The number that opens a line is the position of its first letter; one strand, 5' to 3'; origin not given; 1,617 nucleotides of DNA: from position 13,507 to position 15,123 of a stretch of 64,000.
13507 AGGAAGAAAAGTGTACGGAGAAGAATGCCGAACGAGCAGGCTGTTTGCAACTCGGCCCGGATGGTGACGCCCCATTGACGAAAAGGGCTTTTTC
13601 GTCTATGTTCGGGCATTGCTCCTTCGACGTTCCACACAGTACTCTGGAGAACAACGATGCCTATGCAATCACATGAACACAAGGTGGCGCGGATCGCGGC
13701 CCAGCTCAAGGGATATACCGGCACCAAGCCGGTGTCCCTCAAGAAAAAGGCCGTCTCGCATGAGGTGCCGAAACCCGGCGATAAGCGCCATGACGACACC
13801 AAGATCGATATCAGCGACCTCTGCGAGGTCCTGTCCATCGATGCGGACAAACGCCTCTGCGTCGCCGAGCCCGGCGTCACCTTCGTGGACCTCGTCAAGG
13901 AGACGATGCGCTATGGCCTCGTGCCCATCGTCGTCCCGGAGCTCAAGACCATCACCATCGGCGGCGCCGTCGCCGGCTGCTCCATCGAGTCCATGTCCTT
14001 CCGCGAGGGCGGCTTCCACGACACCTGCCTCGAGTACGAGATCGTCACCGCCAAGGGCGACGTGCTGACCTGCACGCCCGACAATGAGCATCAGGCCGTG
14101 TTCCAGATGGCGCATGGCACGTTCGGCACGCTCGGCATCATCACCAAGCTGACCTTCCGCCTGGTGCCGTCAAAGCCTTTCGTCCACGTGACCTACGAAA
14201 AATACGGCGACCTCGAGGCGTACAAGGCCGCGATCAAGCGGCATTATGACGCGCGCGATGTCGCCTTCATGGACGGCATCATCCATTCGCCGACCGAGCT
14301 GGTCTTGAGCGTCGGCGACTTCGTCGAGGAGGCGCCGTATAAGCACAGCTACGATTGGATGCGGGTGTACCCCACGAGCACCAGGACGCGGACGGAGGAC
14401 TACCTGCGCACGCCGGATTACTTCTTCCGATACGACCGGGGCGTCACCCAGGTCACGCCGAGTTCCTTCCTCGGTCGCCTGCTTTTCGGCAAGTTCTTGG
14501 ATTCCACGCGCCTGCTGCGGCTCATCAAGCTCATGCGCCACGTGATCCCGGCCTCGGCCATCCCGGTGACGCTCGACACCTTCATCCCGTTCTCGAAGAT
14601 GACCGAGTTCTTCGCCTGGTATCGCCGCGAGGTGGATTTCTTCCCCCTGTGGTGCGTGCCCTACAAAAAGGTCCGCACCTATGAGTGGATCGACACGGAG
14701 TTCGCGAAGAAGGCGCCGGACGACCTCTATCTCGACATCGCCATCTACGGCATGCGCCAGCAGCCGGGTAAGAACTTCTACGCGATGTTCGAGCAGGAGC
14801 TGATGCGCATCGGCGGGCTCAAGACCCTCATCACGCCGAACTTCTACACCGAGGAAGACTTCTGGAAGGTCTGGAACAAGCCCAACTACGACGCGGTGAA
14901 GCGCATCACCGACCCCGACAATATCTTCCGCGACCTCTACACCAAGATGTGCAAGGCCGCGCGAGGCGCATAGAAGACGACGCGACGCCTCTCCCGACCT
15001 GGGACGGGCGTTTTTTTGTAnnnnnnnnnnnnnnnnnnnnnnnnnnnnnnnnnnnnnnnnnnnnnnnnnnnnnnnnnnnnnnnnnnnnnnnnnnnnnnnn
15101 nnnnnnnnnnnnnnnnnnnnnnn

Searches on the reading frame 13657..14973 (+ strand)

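Call 56: search_protein_families(library=ncbifam, proteins=[window:13657-14973:+], max_evalue=0.00001)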
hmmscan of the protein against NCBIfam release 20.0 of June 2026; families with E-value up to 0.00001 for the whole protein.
window:13657-14973:+ (438 aa): 7 families
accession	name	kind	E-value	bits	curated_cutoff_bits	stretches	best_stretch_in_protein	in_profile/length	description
NF053785.1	DcplphribOxDprE1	equivalog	4.7e-17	62.3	500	1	48-173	59-184/449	decaprenylphosphoryl-beta-D-ribose oxidase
TIGR00387.1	glcD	equivalog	2.5e-11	43.1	567.9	1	53-193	49-194/413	glycolate oxidase subunit GlcD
TIGR01678.1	FAD_lactone_ox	subfamily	4.6e-11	42.3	396.8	1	50-172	61-181/438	sugar 1,4-lactone oxidase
NF041227.1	BagG_FevA2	exception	1.1e-09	37.5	850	1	59-173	99-211/455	bagremycin/ferroverdin biosynthesis FAD-dependent oxygenase BagG/FevA2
TIGR01677.1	pln_FAD_oxido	subfamily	3.2e-08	32.5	383.1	1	34-202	67-245/560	FAD-dependent oxidoreductase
NF008408.0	PRK11230.1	equivalog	2.2e-06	26.4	897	1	55-194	109-252/499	glycolate oxidase subunit GlcD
NF041226.1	BagK_FevA1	equivalog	5.5e-06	25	800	1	58-173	94-207/453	bagremycin/ferroverdin biosynthesis FAD-dependent oxygenase BagK/FevA1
